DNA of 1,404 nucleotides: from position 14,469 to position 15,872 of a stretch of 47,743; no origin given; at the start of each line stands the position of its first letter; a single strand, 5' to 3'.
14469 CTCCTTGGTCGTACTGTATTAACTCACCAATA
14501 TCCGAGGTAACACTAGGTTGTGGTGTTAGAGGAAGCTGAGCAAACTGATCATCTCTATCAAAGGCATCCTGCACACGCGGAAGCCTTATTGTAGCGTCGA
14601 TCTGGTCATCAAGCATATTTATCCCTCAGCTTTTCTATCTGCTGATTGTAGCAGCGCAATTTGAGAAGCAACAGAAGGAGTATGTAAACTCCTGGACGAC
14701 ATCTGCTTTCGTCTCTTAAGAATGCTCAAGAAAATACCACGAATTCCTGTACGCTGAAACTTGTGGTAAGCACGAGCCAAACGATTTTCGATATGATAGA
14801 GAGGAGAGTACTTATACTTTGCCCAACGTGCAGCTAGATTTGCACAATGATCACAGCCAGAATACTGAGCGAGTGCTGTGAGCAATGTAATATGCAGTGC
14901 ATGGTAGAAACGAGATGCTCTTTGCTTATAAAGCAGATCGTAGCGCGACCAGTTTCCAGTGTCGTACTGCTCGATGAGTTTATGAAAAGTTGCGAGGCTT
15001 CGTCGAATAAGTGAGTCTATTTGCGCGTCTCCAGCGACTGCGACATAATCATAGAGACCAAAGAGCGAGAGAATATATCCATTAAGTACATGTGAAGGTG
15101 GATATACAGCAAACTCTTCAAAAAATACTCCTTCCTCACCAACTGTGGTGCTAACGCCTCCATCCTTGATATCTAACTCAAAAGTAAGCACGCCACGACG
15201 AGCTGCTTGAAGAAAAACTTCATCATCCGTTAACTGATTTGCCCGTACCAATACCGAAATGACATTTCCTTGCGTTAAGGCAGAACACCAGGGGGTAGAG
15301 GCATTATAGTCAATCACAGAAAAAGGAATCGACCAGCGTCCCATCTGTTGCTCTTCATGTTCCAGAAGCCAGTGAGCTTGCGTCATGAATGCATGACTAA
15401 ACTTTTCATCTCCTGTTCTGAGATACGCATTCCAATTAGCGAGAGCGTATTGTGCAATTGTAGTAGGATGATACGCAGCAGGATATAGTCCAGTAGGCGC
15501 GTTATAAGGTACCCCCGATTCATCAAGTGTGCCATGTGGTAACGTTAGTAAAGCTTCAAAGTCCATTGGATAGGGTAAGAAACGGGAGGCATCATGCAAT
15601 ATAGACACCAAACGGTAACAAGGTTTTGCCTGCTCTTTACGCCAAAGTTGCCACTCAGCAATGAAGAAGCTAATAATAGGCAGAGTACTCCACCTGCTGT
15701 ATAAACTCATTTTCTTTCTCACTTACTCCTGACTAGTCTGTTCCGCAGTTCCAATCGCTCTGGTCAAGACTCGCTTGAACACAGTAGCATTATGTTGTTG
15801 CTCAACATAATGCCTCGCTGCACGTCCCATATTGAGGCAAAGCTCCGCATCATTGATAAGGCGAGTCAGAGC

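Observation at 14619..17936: Two heparan-type glucuronyl C5-epimerase-like domains, one fused to a GT4 glycosyltransferase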

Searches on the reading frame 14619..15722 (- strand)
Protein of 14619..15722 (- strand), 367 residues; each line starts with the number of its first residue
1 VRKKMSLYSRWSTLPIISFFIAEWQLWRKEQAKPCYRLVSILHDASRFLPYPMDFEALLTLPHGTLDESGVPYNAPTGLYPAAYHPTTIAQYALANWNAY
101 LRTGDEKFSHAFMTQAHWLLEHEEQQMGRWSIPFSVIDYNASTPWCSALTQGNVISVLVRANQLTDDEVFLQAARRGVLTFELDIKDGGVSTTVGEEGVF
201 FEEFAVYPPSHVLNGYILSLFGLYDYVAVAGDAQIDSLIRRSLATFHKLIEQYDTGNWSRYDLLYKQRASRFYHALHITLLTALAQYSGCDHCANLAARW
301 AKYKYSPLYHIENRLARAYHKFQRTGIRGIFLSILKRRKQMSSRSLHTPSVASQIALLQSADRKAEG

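Call 3: search_protein_families(library=pfam, proteins=[window:14619-15722:-], max_evalue=0.01)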
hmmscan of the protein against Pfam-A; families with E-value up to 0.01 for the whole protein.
window:14619-15722:- (367 aa): 1 family
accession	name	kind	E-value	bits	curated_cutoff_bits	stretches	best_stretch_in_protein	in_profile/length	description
PF06662.19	C5-epim_C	-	2.4e-43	148.2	23.3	1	126-301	3-187/188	D-glucuronyl C5-epimerase C-terminus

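Call 6: search_solved_structures(query=window:14619-15722:-, max_evalue=0.01, show_alignments=2)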
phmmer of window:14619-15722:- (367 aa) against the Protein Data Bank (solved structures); distinct sequences matched with E-value up to 0.01: 3.
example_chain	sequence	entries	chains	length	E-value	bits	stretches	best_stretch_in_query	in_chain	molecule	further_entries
6hzz_A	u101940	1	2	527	3.5e-22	82.2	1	110-303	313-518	D-glucuronyl C5-epimerase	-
6i01_A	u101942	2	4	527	1.1e-21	80.5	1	110-303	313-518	D-glucuronyl C5-epimerase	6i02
4pw2_A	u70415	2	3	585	8.2e-20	74.4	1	110-303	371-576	D-glucuronyl C5 epimerase B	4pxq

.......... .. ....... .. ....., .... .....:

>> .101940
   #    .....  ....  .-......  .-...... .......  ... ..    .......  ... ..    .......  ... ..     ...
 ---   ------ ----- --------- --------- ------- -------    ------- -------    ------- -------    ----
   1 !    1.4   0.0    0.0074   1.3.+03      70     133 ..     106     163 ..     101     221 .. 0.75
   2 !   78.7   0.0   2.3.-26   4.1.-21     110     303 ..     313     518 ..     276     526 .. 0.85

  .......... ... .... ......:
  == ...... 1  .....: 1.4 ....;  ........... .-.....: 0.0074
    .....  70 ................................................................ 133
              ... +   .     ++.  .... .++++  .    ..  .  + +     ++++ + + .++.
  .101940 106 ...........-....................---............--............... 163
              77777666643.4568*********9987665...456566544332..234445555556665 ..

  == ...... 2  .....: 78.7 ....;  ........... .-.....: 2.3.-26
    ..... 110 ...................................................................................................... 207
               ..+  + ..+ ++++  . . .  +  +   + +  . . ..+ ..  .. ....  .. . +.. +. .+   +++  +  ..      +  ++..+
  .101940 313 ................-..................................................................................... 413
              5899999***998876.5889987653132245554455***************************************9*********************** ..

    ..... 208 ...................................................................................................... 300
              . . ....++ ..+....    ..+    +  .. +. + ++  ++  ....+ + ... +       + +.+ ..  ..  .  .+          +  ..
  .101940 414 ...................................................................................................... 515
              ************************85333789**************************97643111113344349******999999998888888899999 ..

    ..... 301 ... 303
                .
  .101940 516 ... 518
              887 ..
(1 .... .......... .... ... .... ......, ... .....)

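Call 11: find_homologous_proteins(query=window:14619-15722:-, max_evalue=0.00001)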
Query window:14619-15722:- (367 aa): 189 proteins with E <= 0.00001 among 3075 candidates; the best 120 are listed.
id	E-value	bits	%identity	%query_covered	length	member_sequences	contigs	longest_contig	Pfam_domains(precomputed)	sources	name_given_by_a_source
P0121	2.4e-247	838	100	99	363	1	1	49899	PF06662.20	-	-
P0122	1.2e-159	549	67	99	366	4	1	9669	PF06662.20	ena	-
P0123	4.7e-154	531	66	97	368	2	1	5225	PF06662.20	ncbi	-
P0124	2.1e-139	483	59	99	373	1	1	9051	PF06662.20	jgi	jgi:heparosan-N-sulfate-glucuronate 5-epimerase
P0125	9.6e-136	471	59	97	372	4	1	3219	PF06662.20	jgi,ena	-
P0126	1.4e-133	464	56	100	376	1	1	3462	PF06662.20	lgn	-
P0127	2.7e-133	463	56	99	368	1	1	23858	PF06662.20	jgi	jgi:heparosan-N-sulfate-glucuronate 5-epimerase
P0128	1.3e-132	460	58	94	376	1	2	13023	PF06662.20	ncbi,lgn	-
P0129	4.2e-132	459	55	98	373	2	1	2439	PF06662.20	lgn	-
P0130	3.3e-131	456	56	100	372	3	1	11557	PF06662.20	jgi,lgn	jgi:heparosan-N-sulfate-glucuronate 5-epimerase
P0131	5.6e-130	452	57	96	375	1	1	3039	PF06662.20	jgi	jgi:heparosan-N-sulfate-glucuronate 5-epimerase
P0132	9.0e-129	448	57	94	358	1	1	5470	PF06662.20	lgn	-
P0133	6.8e-127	442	58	95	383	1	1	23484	PF06662.20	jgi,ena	-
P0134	1.3e-126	441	60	87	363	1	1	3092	PF06662.20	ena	-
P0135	1.5e-126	440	60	84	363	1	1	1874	PF06662.20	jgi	jgi:heparosan-N-sulfate-glucuronate 5-epimerase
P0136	2.1e-126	440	57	96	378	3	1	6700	PF06662.20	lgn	-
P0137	9.9e-126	438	61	84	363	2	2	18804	PF06662.20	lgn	-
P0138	3.2e-125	436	58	92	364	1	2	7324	PF06662.20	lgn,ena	-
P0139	9.3e-125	435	55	96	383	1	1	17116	PF06662.20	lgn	-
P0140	2.9e-124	433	56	95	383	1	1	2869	PF06662.20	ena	-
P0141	4.1e-124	432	54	97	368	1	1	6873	PF06662.20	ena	-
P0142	1.3e-123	431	60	84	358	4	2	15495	PF06662.20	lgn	-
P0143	1.7e-123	430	56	94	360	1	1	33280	PF06662.20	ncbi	-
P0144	1.7e-123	430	58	94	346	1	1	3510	PF06662.20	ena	-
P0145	3.7e-122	426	56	98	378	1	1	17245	PF06662.20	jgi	jgi:D-glucuronyl C5-epimerase C-terminus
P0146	7.4e-122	425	56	93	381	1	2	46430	PF06662.20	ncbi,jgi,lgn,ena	-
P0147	2.5e-121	423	52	98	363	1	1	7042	PF06662.20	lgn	-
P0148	7.0e-121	422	54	95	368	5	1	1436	PF06662.20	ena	-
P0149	1.0e-120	421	55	94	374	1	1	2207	PF06662.20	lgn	-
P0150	2.1e-120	420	54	97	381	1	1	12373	PF06662.20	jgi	jgi:heparosan-N-sulfate-glucuronate 5-epimerase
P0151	3.2e-120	420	57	91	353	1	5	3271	PF06662.20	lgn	-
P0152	3.9e-120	419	56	96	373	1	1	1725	PF06662.20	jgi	jgi:hypothetical protein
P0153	2.8e-119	417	57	91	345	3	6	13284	PF06662.20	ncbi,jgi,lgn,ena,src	-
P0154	6.4e-119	415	56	93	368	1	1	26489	PF06662.20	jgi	jgi:heparosan-N-sulfate-glucuronate 5-epimerase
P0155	1.2e-117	411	54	97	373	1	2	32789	PF06662.20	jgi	jgi:heparosan-N-sulfate-glucuronate 5-epimerase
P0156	2.0e-117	410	57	87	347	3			PF06662.20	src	-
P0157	2.8e-117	410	56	86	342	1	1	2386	PF06662.20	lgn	-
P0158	3.0e-117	410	53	95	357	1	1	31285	PF06662.20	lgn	-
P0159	3.8e-117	410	54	96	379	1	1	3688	PF06662.20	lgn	-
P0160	7.5e-117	409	57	89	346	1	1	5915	PF06662.20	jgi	jgi:hypothetical protein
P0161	9.9e-117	408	56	90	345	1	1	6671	PF06662.20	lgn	-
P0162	2.1e-116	407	59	81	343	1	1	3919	PF06662.20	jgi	jgi:hypothetical protein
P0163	2.5e-116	407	55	91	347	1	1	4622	PF06662.20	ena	-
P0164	2.8e-116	407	56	90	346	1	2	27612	PF06662.20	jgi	-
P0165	2.1e-115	404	58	82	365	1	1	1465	PF06662.20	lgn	-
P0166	2.7e-115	403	59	84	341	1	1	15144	PF06662.20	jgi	jgi:hypothetical protein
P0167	3.3e-115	403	58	85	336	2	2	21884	PF06662.20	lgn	-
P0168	5.3e-115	402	54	92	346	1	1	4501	PF06662.20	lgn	-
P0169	1.7e-114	401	55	89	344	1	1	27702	PF06662.20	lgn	-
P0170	1.9e-114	401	61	81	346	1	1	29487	PF06662.20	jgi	jgi:hypothetical protein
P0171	6.4e-114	399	55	89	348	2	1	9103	PF06662.20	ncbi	-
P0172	1.1e-113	398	56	86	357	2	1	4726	PF06662.20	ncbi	-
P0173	1.1e-113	398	59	82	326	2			PF06662.20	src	-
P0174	1.9e-113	397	52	99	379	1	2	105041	PF06662.20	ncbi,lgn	-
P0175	2.1e-113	397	56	86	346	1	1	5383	PF06662.20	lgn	-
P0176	2.4e-113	397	55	87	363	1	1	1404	PF06662.20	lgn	-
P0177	5.8e-113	396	57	87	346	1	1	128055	PF06662.20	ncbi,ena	-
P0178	6.5e-113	396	58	82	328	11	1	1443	PF06662.20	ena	-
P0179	9.9e-113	395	58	85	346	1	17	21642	PF06662.20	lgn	-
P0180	1.1e-112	395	59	83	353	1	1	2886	PF06662.20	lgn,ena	-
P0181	2.0e-112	394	54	87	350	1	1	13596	PF06662.20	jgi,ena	-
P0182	2.1e-112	394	57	84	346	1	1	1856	PF06662.20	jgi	jgi:hypothetical protein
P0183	3.2e-112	393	54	89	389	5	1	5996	PF06662.20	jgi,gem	-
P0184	4.2e-112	393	59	80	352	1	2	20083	PF06662.20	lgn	-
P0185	2.3e-111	391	58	81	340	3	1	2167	PF06662.20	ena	-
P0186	2.7e-111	390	55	86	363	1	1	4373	PF06662.20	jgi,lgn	jgi:hypothetical protein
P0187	3.4e-111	390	51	99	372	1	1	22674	PF06662.20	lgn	-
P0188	4.0e-111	390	57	88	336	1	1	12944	PF06662.20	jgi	jgi:heparosan-N-sulfate-glucuronate 5-epimerase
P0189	6.1e-111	389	52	95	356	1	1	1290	PF06662.20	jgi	jgi:heparosan-N-sulfate-glucuronate 5-epimerase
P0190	6.7e-111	389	55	86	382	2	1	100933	PF06662.20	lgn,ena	-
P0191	2.0e-110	387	53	92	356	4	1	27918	PF06662.20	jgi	jgi:heparosan-N-sulfate-glucuronate 5-epimerase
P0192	3.4e-110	387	55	90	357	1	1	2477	PF06662.20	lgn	-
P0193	4.7e-110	386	58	85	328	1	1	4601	PF06662.20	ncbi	-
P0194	5.5e-110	386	53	90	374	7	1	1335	PF06662.20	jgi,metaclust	metaclust:\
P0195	5.7e-110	386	55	89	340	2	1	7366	PF06662.20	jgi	jgi:heparosan-N-sulfate-glucuronate 5-epimerase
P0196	6.6e-110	386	55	86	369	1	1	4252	PF06662.20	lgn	-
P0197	7.5e-110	386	58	82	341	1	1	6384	PF06662.20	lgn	-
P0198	1.3e-109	385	57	81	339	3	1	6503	PF06662.20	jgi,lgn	jgi:heparosan-N-sulfate-glucuronate 5-epimerase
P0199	1.4e-109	385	53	88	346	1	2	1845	PF06662.20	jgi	jgi:hypothetical protein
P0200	1.5e-109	384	50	96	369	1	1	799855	PF06662.20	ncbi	-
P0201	1.7e-109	384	53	91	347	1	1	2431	PF06662.20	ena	-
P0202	5.5e-109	383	53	89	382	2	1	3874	PF06662.20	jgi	jgi:hypothetical protein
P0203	1.1e-108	382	60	81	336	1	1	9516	PF06662.20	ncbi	-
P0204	1.9e-108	381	50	99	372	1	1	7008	PF06662.20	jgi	jgi:hypothetical protein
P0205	3.4e-108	380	58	80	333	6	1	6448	PF06662.20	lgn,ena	-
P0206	6.3e-108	379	53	81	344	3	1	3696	PF06662.20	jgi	jgi:D-glucuronyl C5-epimerase C-terminus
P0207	6.6e-108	379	54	87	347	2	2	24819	PF06662.20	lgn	-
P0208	9.2e-108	379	51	92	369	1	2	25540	PF06662.20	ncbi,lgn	-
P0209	9.5e-108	379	55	86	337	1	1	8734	PF06662.20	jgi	jgi:heparosan-N-sulfate-glucuronate 5-epimerase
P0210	1.1e-107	378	56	87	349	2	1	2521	PF06662.20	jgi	jgi:hypothetical protein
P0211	1.2e-107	378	55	91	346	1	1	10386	PF06662.20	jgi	jgi:heparosan-N-sulfate-glucuronate 5-epimerase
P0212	3.6e-107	377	56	83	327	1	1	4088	PF06662.20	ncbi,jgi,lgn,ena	-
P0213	9.0e-107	375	60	77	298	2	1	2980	PF06662.20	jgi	jgi:hypothetical protein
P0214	9.1e-107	375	59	82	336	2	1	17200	PF06662.20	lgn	-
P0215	9.4e-107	375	55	86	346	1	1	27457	PF06662.20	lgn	-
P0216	5.0e-106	373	54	88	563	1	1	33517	PF06662.20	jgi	jgi:heparosan-N-sulfate-glucuronate 5-epimerase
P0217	9.9e-106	372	52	93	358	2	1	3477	PF06662.20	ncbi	-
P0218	4.2e-105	370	53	88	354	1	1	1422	PF06662.20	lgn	-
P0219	7.6e-105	369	54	86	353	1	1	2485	PF06662.20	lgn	-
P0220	9.3e-105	369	63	73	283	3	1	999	PF06662.20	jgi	jgi:hypothetical protein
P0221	1.0e-104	369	53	86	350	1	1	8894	PF06662.20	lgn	-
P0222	1.4e-104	368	56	81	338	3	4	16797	PF06662.20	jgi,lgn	jgi:heparosan-N-sulfate-glucuronate 5-epimerase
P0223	1.7e-104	368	55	83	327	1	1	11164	PF06662.20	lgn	-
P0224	3.0e-104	367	56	83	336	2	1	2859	PF06662.20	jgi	jgi:heparosan-N-sulfate-glucuronate 5-epimerase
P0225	3.0e-104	367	60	77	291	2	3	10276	PF06662.20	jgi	-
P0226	4.2e-104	367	50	94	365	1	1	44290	PF06662.20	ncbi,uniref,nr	ncbi:D-glucuronyl C5-epimerase family protein [Dictyobacter arantiisoli]|uniref:D-glucuronyl C5-epim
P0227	4.7e-104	366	54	85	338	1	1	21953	PF06662.20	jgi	jgi:heparosan-N-sulfate-glucuronate 5-epimerase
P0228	5.9e-104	366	54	79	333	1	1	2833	PF06662.20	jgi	jgi:hypothetical protein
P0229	7.2e-104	366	52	92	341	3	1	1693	PF06662.20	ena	-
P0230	1.4e-103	365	59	77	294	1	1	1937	PF06662.20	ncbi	-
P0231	4.7e-103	363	57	78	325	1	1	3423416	PF06662.20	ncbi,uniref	ncbi:D-glucuronyl C5-epimerase family protein [Dictyobacter halimunensis]|uniref:D-glucuronyl C5-epi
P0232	5.5e-103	363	54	88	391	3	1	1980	PF06662.20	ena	-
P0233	5.8e-103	363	52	89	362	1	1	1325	PF06662.20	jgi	jgi:heparosan-N-sulfate-glucuronate 5-epimerase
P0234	6.8e-103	363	52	84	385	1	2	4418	PF06662.20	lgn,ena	-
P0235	6.2e-102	359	51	89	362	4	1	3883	PF06662.20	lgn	-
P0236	1.2e-101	359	53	83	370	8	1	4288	PF06662.20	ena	-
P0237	1.2e-101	359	53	83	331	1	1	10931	PF06662.20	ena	-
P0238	5.1e-101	356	52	82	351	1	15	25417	PF06662.20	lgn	-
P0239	6.7e-101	356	48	94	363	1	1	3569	PF06662.20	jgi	jgi:hypothetical protein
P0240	9.9e-100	352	51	84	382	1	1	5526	PF06662.20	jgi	jgi:hypothetical protein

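Call 16: search_protein_families(library=ncbifam, proteins=[window:14619-15722:-], max_evalue=0.00001)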
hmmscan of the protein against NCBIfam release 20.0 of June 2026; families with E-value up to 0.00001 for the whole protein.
window:14619-15722:- (367 aa): 0 families

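Call 40: predict_structure(alignment_id=A2)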
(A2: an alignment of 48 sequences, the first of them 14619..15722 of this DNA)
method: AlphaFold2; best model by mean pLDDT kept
length: 367 residues; sequences in the alignment: 48
mean_pLDDT: 87.2   pTM: 0.82
mean pLDDT of the five models: 87.2, 85.0, 84.4, 78.7, 76.0
residues with pLDDT >= 90: 248; 70-90: 65; 50-70: 32; < 50: 22
segments of 3 or more residues with pLDDT < 50: 346-367
pLDDT, mean of each block of 10 residues (from residue 1): 68 78 88 90 75 94 95 94 97 98 97 99 96 92 95 98 98 98 95 93 93 96 98 97 96 95 92 96 95 97 90 82 65 59 50 40 33
secondary structure, 60 per line:
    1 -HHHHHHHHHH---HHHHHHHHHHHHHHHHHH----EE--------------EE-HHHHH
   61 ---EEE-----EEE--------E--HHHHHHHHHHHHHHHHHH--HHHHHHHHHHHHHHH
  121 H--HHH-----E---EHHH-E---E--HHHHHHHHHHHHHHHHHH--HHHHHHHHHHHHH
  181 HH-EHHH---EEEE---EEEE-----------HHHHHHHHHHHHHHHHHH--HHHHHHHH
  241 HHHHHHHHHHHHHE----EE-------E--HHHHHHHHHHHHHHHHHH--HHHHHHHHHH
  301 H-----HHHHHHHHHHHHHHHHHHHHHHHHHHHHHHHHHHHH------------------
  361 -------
elements in order: H2-11 H15-32 H56-60 E64-66 E72-74 H86-103 H106-121 H148-165 H168-182 E191-194 E198-201 H213-230 H233-253 H271-288 H291-301 H307-342

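Call 47: fold_search(model_id=the predicted structure, library=pdb)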
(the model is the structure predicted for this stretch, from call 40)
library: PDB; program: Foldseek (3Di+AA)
matches with E <= 10: 777; with E <= 0.001: 28
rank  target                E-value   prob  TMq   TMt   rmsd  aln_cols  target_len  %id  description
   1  6i01_B                6.1e-13  1.00  0.51  0.37   2.8       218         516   28  Structure of human D-glucuronyl C5 epimerase in complex with substrate (released 2019-04-03)
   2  6hzz_A                6.5e-13  1.00  0.51  0.37   2.8       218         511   29  Structure of human D-glucuronyl C5 epimerase (released 2019-04-03)
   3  6i01_A                8.4e-13  1.00  0.51  0.37   2.8       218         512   28  Structure of human D-glucuronyl C5 epimerase in complex with substrate (released 2019-04-03)
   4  6hzz_B                1.2e-12  1.00  0.51  0.36   2.8       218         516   29  Structure of human D-glucuronyl C5 epimerase (released 2019-04-03)
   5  4pw2                  1.7e-12  1.00  0.50  0.37   3.0       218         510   28  Crystal structure of D-glucuronyl C5 epimerase (released 2015-01-14)
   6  6i02_A                1.9e-12  1.00  0.51  0.37   2.8       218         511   28  Structure of human D-glucuronyl C5 epimerase in complex with product (released 2019-04-03)
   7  4pxq_A                3.5e-12  1.00  0.50  0.36   2.9       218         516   28  Crystal structure of D-glucuronyl C5-epimerase in complex with heparin hexasaccharide (released 2015-01-14)
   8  4pxq_B                6.5e-12  1.00  0.49  0.36   2.1       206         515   30  Crystal structure of D-glucuronyl C5-epimerase in complex with heparin hexasaccharide (released 2015-01-14)
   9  1vd5                  7.9e-05  1.00  0.40  0.39   6.3       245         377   11  Crystal Structure of Unsaturated Glucuronyl Hydrolase, Responsible for the Degradation of Glycosaminoglycan, from Bacill (released 2004-07-13)
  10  8wbu                  1.4e-04  1.00  0.44  0.42   4.6       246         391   12  The crystal structure of circular mannose with mutant H247F of the cellobiose 2-epimerase from Caldicellulosiruptor sacc (released 2023-10-25)
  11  4z4l                  1.6e-04  1.00  0.43  0.41   4.9       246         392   11  Crystal Structure of cellobiose 2-epimerase from Caldicellulosiruptor saccharolyticus DSM 8903 (released 2016-04-13)
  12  7d5g_A                1.9e-04  1.00  0.43  0.41   4.7       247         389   14  Crystal structure of the CsCE with ligand to have a insight into the catalytic mechanism (released 2021-12-01)
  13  4z4j                  2.2e-04  1.00  0.44  0.41   4.7       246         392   11  Crystal Structure of cellobiose 2-epimerase from Caldicellulosiruptor saccharolyticus DSM 8903 (released 2016-04-13)
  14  7w2t_B                2.4e-04  1.00  0.40  0.21   5.4       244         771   16  Crystal structure of TxGH116 E730Q mutant from Thermoanaerobacterium xylanolyticum with glucose (released 2022-04-06)
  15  6f04                  3.1e-04  1.00  0.38  0.37   7.6       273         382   15  N-acetylglucosamine-2-epimerase (released 2018-09-26)
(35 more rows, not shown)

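Call 50: search_protein_representatives(protein=window:14619-15722:-)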
Query: 367 residues. Proteins with E-value up to 0.001 (for the whole library): 4387; up to 1e-10: 2642; up to 1e-30: 269. The best 150 are listed.
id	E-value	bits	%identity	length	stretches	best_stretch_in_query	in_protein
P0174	6.1e-114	397.3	59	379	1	10-313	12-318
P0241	6.9e-114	397.1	56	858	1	10-328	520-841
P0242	6.6e-98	344.5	53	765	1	19-315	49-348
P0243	4.7e-92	325.3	46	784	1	10-346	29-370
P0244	2.5e-90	319.6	52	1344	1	22-322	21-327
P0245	2.6e-90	319.5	49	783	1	16-330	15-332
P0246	9.4e-90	317.7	50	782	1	17-325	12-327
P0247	1.0e-83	297.9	48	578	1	17-311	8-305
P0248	7.2e-77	275.3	50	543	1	48-321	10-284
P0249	2.3e-76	273.7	49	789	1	51-317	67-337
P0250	3.3e-75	269.9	57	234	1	113-337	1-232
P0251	2.0e-72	260.7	50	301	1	98-325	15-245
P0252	4.3e-70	253.0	45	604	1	42-318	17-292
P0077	7.1e-67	242.4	46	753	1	50-329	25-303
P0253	1.6e-63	231.4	59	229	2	58-205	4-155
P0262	5.6e-55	203.3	35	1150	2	77-304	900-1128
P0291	6.7e-43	163.6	38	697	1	63-307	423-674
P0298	3.4e-41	157.9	38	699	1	47-300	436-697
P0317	2.8e-39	151.6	38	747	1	66-321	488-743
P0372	4.2e-35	137.9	37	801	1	66-307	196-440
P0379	8.9e-35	136.8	35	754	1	48-304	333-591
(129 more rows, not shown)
